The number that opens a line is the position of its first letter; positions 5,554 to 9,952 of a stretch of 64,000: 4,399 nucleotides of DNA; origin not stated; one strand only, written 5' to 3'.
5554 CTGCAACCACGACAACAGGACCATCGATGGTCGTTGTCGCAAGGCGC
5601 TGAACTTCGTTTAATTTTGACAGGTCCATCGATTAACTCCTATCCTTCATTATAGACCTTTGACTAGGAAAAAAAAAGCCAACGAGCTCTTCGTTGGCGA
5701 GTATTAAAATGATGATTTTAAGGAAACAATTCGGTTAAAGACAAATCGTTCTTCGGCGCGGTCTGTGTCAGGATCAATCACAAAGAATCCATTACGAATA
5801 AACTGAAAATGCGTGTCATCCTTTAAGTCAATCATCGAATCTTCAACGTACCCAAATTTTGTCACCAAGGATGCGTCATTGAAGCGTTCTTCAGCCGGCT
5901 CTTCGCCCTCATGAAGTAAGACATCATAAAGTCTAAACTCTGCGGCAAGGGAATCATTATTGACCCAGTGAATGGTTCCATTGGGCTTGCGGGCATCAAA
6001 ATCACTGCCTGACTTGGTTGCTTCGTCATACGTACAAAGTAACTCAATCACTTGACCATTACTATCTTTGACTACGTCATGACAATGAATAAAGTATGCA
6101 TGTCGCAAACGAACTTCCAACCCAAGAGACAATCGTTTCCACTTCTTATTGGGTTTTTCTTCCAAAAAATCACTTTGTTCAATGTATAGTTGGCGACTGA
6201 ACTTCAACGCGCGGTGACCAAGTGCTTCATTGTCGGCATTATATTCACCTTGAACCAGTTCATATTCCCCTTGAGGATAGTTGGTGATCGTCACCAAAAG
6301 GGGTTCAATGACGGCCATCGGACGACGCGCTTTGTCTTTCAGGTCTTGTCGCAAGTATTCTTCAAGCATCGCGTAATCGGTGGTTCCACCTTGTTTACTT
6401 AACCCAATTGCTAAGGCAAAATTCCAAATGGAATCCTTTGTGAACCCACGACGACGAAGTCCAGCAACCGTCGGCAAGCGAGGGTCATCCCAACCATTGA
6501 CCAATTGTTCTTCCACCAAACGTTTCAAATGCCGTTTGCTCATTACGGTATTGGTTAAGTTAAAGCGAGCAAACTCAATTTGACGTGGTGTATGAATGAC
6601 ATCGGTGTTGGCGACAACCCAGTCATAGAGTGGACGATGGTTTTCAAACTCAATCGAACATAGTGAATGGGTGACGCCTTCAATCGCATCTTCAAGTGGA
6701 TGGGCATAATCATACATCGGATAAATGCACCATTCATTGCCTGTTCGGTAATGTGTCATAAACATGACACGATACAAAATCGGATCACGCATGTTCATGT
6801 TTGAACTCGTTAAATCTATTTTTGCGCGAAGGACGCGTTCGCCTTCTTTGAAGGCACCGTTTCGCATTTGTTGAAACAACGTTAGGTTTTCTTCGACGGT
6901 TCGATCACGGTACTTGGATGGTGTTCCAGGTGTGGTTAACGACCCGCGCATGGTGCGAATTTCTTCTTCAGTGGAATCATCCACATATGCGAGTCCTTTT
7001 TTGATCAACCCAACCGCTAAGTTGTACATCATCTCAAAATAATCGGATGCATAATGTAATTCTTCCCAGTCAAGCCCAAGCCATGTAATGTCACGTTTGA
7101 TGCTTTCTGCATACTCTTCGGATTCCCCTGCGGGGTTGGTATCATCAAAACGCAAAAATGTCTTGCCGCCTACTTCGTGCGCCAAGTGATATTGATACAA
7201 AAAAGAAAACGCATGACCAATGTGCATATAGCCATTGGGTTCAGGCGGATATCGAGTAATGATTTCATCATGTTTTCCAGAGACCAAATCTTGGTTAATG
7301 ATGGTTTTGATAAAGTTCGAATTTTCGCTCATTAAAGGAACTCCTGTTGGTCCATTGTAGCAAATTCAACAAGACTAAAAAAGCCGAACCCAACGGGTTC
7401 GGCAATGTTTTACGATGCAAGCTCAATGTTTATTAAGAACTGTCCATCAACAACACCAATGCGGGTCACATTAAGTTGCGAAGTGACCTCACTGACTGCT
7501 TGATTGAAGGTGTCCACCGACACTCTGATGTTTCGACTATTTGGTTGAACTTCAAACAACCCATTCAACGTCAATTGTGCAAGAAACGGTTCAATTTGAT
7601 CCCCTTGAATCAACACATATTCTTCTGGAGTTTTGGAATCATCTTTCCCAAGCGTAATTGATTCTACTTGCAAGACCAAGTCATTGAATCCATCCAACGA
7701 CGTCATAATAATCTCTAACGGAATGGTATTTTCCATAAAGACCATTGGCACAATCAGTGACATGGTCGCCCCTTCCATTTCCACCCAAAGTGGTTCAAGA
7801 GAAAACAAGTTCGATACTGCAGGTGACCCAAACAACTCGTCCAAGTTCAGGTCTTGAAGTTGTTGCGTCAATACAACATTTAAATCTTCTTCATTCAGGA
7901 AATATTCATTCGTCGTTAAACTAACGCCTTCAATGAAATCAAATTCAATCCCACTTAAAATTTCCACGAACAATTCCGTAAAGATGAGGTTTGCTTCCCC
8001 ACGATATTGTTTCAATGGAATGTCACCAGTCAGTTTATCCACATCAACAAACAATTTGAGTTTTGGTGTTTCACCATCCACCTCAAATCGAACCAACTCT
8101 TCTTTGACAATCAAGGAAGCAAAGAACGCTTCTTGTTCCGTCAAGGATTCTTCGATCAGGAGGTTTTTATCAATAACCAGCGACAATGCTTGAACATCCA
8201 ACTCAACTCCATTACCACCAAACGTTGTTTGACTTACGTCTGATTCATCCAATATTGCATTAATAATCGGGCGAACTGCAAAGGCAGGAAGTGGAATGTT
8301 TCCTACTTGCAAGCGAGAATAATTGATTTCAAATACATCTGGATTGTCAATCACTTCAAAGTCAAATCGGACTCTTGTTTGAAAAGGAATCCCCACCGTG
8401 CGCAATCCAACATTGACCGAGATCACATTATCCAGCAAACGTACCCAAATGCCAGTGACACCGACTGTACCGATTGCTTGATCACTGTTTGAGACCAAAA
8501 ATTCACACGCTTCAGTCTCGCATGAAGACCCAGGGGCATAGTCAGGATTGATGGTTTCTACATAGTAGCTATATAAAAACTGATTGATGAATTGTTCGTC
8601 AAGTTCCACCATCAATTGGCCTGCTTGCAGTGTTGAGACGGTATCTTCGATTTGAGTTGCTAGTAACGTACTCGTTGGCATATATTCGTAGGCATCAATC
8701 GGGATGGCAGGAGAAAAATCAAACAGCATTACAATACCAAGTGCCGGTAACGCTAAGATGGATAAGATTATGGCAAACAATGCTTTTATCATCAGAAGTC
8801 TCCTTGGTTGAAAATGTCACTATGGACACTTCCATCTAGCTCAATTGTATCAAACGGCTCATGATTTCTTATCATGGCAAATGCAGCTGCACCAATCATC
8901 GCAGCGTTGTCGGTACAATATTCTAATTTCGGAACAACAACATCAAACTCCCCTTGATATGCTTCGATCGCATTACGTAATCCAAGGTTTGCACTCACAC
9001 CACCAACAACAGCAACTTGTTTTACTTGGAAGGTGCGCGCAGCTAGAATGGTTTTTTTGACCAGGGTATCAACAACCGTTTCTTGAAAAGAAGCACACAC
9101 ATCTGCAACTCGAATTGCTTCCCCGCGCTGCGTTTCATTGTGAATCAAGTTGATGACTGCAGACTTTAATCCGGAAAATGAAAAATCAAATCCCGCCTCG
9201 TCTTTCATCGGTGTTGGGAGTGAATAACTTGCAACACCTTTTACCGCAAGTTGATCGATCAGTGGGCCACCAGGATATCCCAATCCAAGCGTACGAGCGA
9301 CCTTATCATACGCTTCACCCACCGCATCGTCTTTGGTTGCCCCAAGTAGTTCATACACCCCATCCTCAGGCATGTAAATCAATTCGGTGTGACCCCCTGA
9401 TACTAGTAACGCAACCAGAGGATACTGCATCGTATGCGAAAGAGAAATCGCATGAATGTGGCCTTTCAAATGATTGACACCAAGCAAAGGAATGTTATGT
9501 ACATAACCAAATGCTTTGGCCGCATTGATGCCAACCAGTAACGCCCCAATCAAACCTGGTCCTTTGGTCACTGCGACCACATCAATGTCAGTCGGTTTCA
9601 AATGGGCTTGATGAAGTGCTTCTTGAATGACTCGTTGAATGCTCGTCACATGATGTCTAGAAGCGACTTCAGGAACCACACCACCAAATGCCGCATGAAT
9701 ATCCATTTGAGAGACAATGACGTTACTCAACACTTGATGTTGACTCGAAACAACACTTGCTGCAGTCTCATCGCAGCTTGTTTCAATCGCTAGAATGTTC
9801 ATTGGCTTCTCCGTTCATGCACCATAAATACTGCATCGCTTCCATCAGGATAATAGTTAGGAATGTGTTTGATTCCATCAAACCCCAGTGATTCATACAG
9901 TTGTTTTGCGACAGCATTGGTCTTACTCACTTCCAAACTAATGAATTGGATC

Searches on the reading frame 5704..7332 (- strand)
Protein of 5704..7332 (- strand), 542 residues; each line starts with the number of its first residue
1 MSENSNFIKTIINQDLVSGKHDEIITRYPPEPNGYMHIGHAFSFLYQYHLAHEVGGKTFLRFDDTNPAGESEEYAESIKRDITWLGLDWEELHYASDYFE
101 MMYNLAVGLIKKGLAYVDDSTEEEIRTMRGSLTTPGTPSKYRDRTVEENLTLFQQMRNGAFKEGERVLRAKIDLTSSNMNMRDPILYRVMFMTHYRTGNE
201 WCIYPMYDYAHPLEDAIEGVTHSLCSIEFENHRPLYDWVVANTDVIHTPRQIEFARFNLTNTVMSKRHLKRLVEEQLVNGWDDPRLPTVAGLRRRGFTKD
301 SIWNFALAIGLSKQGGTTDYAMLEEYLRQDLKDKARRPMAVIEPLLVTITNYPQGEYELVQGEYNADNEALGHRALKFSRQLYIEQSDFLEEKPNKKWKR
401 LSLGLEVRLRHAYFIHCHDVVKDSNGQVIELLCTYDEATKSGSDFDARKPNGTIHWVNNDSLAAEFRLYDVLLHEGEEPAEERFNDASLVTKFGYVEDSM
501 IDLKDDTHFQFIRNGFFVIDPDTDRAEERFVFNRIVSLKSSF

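Call 84: search_protein_families(library=pfam, proteins=[window:5704-7332:-], max_evalue=0.0001)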
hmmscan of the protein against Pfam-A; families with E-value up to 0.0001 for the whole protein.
window:5704-7332:- (542 aa): 3 families
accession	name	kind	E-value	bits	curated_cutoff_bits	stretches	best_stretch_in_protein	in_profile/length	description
PF00749.27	tRNA-synt_1c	-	5.1e-98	328.3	23.4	1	24-322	2-303/314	tRNA synthetases class I (E and Q), catalytic domain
PF03950.23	tRNA-synt_1c_C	-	9.3e-24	83.9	23.9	1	335-436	1-91/91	tRNA synthetases class I (E and Q), anti-codon binding domain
PF20974.2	tRNA-synt_1c_C2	-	8.3e-15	55.7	23.9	1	453-520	1-69/69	tRNA synthetases class I (E and Q), anti-codon binding domain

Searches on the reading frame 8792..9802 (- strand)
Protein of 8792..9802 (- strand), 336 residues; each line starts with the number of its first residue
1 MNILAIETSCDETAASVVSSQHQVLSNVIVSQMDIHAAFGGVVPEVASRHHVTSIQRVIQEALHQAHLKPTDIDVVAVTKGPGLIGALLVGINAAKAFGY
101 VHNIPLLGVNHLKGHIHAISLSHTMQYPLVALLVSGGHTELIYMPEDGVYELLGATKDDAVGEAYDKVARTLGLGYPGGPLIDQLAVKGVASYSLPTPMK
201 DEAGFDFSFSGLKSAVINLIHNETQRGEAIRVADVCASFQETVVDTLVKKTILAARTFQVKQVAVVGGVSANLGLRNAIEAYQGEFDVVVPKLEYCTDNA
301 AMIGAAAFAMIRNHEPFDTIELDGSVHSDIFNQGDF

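Call 31: search_protein_families(library=pfam, proteins=[window:8792-9802:-], max_evalue=0.00001)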
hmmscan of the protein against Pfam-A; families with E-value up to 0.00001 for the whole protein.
window:8792-9802:- (336 aa): 1 family
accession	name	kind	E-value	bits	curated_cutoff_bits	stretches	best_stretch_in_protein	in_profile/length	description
PF00814.31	TsaD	-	5.4e-98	328.3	24.8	1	23-304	1-263/264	tRNA N6-adenosine threonylcarbamoyltransferase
